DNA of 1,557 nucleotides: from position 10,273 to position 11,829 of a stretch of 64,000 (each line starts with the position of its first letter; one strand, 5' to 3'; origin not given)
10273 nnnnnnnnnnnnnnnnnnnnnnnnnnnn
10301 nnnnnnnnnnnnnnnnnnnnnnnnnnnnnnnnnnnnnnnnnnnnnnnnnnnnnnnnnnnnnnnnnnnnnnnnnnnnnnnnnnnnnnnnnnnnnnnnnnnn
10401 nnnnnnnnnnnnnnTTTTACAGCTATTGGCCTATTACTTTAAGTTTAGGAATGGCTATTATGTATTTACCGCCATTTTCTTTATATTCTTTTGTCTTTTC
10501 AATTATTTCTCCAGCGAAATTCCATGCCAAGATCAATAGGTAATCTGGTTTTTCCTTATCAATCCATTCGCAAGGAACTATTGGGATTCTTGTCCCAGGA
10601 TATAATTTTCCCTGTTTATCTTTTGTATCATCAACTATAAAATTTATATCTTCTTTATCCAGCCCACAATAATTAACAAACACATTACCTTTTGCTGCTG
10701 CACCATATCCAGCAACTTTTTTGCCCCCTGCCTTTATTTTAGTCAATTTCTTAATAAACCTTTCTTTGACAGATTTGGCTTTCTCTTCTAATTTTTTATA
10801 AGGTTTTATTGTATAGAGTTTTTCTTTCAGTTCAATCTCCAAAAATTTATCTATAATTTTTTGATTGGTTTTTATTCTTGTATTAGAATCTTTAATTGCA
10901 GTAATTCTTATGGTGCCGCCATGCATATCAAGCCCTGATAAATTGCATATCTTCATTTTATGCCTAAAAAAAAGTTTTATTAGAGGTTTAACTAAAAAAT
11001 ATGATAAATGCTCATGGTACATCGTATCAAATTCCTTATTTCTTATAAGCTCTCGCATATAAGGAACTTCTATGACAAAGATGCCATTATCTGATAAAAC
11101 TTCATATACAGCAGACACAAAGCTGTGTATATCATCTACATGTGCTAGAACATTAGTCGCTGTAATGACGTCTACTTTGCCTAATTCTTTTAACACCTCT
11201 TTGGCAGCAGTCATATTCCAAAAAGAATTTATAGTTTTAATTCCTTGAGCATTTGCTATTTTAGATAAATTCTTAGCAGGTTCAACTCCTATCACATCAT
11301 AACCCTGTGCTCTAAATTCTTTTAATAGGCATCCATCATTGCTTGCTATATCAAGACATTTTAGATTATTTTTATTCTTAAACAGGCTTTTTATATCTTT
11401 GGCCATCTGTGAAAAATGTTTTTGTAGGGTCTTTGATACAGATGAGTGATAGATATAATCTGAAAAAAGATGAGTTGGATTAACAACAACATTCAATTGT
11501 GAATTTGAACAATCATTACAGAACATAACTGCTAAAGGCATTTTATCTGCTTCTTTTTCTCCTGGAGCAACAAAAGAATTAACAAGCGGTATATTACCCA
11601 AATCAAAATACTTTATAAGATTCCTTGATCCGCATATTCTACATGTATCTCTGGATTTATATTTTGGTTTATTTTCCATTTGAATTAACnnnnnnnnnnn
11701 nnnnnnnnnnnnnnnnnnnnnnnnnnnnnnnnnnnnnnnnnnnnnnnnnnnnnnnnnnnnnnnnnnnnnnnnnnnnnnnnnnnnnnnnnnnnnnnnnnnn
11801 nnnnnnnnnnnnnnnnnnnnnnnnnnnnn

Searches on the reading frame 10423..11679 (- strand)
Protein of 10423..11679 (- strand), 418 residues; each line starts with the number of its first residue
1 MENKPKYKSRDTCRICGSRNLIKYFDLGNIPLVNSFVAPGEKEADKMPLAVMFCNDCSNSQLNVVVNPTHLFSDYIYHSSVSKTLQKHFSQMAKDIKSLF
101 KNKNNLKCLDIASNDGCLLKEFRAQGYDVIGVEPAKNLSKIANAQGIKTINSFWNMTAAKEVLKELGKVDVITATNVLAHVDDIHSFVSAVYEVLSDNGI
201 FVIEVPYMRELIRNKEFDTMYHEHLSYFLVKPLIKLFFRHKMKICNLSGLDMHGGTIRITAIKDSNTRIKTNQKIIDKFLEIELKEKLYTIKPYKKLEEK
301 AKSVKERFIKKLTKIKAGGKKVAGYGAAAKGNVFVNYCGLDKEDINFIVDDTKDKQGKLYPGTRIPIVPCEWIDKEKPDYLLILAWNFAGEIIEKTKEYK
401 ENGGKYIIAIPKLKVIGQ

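Call 54: find_encoding_contigs(protein=window:10423-11679:-, flank=10000, max_places=1)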
Protein window:10423-11679:- (418 aa): 7 contigs read that carry it; 1 place shown.
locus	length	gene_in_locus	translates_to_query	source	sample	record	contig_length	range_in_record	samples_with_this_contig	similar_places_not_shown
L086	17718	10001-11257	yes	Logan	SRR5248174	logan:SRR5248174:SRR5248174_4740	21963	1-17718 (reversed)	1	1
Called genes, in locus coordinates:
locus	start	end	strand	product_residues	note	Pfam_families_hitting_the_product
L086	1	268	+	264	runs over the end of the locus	PF08282:Hydrolase_3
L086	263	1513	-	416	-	-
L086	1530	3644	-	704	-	PF22666:Glyco_hydro_2_N2, PF00703:Glyco_hydro_2, PF02836:Glyco_hydro_2_C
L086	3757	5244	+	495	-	-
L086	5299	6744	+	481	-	PF01869:BcrAD_BadFG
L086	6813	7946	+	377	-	-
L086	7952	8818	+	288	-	PF00480:ROK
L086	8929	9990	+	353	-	PF13524:Glyco_trans_1_2 (weak), PF00534:Glycos_transf_1 (weak)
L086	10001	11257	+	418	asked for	PF08421:Methyltransf_13, PF13489:Methyltransf_23, PF13847:Methyltransf_31 (faint), PF08241:Methyltransf_11, PF08242:Methyltransf_12, PF13649:Methyltransf_25 (weak), PF08484:Methyltransf_14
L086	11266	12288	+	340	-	PF04055:Radical_SAM, PF13186:SPASM (weak)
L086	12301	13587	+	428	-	PF21135:DRL_cat, PF08666:SAF (faint)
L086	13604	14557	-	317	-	PF00389:2-Hacid_dh, PF02826:2-Hacid_dh_C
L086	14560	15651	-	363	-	PF00266:Aminotran_5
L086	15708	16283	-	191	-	PF00300:His_Phos_1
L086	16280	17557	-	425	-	PF03952:Enolase_N, PF00113:Enolase_C, PF13378:MR_MLE_C, PF07476:MAAL_C (faint)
